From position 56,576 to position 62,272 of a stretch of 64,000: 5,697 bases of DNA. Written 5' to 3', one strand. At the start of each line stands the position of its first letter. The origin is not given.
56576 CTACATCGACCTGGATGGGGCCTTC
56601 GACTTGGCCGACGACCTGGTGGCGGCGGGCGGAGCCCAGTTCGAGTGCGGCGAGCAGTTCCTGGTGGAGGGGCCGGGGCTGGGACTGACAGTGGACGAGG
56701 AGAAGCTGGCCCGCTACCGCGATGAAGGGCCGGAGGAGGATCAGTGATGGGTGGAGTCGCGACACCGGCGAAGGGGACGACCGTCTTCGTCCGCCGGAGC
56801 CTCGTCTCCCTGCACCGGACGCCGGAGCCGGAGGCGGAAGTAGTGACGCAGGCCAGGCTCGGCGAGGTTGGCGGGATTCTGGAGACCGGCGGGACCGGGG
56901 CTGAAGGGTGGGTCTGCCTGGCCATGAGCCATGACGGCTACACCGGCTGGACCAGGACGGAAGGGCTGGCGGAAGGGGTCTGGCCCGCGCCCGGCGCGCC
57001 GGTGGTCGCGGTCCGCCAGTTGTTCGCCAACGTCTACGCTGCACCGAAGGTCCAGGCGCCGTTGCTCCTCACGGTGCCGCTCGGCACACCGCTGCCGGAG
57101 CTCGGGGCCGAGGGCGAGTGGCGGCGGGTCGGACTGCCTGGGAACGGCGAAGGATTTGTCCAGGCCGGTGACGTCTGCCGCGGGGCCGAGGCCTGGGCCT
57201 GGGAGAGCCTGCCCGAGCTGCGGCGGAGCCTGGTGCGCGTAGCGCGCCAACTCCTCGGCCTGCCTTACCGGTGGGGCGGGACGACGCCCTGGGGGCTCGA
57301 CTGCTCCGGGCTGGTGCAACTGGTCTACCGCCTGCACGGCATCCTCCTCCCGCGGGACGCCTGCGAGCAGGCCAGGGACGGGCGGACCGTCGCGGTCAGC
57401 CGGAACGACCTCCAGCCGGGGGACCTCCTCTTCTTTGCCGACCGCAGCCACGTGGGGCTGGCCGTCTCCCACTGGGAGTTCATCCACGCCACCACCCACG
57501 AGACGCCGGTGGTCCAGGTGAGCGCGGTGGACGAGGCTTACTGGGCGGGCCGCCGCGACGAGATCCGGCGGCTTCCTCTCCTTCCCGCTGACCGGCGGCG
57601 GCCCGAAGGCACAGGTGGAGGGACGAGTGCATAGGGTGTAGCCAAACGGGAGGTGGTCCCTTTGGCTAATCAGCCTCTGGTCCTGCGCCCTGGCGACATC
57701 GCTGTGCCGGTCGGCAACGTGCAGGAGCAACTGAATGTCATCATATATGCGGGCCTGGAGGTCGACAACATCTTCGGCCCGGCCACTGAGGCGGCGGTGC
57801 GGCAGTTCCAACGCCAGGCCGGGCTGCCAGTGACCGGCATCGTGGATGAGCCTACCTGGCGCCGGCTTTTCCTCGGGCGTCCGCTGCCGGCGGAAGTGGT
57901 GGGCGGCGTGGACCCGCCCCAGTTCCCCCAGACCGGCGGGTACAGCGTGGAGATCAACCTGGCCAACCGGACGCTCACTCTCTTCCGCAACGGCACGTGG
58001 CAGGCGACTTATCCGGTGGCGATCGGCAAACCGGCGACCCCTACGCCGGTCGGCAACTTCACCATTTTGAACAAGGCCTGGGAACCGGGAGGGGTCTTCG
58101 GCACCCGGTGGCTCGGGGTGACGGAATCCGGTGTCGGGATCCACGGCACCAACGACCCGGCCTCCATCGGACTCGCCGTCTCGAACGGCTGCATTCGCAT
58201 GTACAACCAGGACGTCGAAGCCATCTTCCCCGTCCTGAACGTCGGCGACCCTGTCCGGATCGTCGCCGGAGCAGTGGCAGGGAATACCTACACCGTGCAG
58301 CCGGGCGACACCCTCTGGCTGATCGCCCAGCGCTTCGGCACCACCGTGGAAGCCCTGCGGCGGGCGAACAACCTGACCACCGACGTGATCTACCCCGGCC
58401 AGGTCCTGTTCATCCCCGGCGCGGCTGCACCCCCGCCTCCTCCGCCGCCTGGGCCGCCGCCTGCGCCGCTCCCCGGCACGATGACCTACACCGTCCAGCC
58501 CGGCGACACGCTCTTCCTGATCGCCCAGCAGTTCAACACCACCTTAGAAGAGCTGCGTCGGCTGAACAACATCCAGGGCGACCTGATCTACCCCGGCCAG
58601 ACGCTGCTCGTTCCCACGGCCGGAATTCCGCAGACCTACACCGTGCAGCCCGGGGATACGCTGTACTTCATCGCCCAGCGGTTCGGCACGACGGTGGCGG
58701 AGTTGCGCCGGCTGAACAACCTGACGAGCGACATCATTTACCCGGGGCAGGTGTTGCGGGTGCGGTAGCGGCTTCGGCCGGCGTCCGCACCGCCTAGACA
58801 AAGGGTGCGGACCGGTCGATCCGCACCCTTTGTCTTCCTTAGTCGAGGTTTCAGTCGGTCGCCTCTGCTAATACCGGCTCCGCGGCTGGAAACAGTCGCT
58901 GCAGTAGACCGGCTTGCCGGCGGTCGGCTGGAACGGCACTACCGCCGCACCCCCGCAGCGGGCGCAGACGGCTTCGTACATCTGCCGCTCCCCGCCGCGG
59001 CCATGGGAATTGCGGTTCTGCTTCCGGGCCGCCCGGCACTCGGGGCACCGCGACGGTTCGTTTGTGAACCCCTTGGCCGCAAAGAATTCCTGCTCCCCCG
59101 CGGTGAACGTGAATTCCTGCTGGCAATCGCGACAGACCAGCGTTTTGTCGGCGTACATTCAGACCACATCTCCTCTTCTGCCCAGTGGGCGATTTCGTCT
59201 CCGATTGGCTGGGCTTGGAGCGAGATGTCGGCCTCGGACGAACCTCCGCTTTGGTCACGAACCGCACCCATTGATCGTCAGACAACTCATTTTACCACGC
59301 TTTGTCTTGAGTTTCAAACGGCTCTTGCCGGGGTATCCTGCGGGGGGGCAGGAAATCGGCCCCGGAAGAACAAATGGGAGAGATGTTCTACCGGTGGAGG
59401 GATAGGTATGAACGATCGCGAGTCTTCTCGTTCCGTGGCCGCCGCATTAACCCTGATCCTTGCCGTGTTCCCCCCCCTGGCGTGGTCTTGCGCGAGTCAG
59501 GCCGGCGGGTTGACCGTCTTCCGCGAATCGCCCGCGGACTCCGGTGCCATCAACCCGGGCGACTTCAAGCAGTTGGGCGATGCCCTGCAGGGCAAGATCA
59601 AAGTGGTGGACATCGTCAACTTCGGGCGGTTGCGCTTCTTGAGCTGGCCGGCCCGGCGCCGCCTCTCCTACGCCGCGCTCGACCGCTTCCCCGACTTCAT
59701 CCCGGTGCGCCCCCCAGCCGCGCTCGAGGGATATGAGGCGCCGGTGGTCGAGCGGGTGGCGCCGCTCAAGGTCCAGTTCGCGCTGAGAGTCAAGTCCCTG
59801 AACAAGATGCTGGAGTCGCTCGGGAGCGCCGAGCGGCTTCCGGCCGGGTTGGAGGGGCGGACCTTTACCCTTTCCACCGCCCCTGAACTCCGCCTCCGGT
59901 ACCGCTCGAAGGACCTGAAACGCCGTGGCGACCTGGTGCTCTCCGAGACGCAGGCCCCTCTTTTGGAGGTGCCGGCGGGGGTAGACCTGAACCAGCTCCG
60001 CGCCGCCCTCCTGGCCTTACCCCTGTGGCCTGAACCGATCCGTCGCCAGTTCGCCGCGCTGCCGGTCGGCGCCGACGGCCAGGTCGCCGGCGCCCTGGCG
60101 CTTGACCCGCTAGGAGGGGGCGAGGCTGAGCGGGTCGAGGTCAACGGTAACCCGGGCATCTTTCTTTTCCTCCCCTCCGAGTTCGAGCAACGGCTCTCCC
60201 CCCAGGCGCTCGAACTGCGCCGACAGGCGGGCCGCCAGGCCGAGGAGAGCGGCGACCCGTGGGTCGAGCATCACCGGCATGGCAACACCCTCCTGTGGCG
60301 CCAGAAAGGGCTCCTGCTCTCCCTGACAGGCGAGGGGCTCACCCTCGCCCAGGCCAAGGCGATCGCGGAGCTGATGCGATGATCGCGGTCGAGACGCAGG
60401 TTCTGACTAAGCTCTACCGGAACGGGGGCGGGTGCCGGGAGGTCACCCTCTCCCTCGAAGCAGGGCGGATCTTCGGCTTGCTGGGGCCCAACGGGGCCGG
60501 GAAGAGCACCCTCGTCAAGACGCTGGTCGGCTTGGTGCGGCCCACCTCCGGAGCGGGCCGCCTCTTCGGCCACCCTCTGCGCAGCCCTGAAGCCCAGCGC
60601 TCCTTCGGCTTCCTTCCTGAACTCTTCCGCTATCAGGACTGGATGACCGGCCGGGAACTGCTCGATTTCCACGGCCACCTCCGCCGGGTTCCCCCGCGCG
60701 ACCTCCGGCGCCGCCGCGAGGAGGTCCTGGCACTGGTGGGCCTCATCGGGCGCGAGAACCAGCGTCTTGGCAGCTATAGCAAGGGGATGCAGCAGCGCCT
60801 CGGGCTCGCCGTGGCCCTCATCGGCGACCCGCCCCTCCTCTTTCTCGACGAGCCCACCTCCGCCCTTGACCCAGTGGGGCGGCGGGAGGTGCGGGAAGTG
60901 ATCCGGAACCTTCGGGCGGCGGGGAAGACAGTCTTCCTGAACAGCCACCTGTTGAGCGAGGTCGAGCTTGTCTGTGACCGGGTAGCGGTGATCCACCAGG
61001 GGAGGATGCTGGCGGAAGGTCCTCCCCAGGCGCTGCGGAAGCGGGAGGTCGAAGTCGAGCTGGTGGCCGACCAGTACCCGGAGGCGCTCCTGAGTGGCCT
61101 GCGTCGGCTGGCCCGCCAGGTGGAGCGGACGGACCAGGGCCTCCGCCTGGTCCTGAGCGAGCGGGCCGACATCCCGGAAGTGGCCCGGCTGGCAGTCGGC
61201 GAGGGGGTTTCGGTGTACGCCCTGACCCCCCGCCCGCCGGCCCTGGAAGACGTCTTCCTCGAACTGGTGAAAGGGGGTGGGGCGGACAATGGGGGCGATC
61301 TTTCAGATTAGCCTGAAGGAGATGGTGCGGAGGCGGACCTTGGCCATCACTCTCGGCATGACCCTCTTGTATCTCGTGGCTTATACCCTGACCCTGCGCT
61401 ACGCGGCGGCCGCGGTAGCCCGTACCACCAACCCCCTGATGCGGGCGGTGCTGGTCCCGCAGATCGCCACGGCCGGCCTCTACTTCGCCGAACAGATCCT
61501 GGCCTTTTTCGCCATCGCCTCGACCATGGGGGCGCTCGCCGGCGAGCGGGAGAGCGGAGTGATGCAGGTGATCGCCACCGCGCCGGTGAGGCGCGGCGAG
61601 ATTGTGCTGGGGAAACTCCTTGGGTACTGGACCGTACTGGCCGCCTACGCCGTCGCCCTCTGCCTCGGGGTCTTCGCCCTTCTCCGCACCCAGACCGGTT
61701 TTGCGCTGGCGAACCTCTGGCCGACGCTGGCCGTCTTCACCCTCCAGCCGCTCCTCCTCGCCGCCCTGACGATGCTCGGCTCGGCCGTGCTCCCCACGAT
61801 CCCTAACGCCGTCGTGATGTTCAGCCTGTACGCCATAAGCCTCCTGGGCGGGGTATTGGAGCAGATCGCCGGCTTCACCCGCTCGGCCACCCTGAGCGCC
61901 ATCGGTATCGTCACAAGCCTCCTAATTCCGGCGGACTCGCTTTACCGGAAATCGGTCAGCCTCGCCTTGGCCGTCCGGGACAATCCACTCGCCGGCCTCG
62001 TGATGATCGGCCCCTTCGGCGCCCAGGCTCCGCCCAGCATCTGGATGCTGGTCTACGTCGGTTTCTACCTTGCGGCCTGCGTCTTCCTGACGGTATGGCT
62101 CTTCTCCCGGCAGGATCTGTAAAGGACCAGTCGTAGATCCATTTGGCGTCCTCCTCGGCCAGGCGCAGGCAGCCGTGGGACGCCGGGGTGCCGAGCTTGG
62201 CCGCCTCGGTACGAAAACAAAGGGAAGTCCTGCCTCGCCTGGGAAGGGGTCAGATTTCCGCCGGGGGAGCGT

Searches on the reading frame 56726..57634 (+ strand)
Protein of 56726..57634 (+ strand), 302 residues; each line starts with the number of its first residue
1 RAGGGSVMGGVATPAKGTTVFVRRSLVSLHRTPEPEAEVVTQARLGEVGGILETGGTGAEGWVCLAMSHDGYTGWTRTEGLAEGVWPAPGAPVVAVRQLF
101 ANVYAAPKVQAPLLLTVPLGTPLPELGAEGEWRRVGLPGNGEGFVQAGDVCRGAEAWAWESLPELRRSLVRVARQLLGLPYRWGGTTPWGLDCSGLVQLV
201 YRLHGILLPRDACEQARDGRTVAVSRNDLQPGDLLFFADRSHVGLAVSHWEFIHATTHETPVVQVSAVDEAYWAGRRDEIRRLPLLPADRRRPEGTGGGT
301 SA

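Call 52: search_protein_families(library=pfam, proteins=[window:56726-57634:+], max_evalue=0.0001)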
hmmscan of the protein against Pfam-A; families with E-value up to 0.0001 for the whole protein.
window:56726-57634:+ (302 aa): 3 families
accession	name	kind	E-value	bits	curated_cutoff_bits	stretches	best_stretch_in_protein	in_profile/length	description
PF00877.26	NLPC_P60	-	1.3e-24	86.6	23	1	178-281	1-104/105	NlpC/P60 family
PF08239.17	SH3_3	-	5.3e-10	39.8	27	0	101-149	3-52/54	Bacterial SH3 domain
PF18348.7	SH3_16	-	1.4e-07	31.6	25.8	1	29-79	1-47/49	Bacterial dipeptidyl-peptidase Sh3 domain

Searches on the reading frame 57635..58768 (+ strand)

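Call 52: search_protein_families(library=pfam, proteins=[window:57635-58768:+], max_evalue=0.0001)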
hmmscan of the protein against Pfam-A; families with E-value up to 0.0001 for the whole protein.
window:57635-58768:+ (377 aa): 10 families
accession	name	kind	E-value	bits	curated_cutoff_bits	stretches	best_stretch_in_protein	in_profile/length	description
PF01476.26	LysM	-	8.3e-60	198.9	20.9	3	219-261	1-43/43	LysM domain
PF23473.1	LysM3_LYK4_5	-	1.9e-26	92.3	29.3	3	218-261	4-47/48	LYK4/5 LysM3 domain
PF03734.19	YkuD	-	6e-23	82.5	23.4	1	103-209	2-146/146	L,D-transpeptidase catalytic domain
PF01471.23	PG_binding_1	-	8e-17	61.6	23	1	26-78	5-57/57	Putative peptidoglycan binding domain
PF23472.1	LysM2_CERK1_LYK3_4_5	-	1.8e-11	44.2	27.4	0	283-327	6-54/56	LYK3/4/5 LysM2 domain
PF23446.1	LysM1_NFP_LYK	-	2.5e-11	44.7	36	0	219-261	8-54/60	NFP/LYK LysM1 domain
PF23577.1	LysM_RLK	-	2.5e-11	43.8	27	0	218-261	2-44/44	LysM domain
PF23462.1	LysM3_NFP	-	1.2e-09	38.9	28.1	0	218-247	4-33/48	NFP LysM3 domain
PF22310.2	NMB0315_dom_I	-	6.5e-05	23.6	27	0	336-361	7-32/83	NMB0315-like, domain I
PF23457.1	LysM2_NFP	-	8.3e-05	23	36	0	283-300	6-23/56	NFP LysM2 domain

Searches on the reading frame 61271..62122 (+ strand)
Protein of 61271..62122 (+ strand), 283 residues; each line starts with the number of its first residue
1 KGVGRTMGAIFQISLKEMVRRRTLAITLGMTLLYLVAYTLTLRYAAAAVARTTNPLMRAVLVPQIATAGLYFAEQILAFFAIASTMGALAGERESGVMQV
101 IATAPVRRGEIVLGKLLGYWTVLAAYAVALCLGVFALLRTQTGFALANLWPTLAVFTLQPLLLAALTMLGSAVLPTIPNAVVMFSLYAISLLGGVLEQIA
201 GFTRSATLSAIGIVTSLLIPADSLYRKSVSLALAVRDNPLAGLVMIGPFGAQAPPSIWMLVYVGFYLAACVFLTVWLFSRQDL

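Call 52: search_protein_families(library=pfam, proteins=[window:61271-62122:+], max_evalue=0.0001)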
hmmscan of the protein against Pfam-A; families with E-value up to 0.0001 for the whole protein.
window:61271-62122:+ (283 aa): 2 families
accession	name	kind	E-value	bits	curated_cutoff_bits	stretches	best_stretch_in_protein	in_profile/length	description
PF12679.13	ABC2_membrane_2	-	5.2e-14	52.6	27.2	1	10-283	3-283/283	ABC-2 family transporter protein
PF12698.13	ABC2_membrane_3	-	1.5e-07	31.2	31.6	1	76-193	171-284/347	ABC-2 family transporter protein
